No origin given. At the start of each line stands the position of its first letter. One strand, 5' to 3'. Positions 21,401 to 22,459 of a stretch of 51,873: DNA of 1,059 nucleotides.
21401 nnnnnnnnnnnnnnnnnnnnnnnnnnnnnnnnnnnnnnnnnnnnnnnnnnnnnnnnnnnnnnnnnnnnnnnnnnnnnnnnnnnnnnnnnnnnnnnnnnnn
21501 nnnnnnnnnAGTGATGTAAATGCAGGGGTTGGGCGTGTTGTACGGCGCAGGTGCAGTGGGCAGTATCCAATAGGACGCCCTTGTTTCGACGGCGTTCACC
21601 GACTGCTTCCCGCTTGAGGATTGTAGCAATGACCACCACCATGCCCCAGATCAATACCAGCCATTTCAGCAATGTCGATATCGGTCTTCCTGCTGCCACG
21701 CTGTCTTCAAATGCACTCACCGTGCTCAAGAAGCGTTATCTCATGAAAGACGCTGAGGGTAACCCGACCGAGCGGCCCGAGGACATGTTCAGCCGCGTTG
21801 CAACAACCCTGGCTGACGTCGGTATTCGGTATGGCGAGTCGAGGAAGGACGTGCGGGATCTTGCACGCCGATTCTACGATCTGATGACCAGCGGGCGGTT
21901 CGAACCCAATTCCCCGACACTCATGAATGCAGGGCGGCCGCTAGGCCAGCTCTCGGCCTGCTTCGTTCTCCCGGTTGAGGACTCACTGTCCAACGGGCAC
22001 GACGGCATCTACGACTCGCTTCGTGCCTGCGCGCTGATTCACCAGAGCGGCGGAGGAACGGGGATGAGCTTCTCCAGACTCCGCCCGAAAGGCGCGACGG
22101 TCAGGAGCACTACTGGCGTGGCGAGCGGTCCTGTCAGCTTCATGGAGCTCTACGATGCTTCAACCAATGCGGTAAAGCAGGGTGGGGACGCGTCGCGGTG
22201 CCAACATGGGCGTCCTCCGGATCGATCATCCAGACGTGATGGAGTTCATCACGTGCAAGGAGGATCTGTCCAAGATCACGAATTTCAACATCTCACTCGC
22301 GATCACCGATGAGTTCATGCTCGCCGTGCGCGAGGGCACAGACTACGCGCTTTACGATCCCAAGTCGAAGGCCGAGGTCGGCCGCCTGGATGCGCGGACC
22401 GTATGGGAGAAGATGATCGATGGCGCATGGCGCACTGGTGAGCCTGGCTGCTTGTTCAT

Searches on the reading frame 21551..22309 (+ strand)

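Call 37: search_protein_families(library=pfam, proteins=[window:21551-22309:+], max_evalue=0.01)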
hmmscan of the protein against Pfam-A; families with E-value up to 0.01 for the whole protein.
window:21551-22309:+ (253 aa): 2 families
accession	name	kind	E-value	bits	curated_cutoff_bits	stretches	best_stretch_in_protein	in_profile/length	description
PF00317.26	Ribonuc_red_lgN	-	1.8e-24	86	28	1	51-132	3-77/77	Ribonucleotide reductase, all-alpha domain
PF02867.20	Ribonuc_red_lgC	-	5.4e-20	71.9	23.9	1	135-212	1-74/523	Ribonucleotide reductase, barrel domain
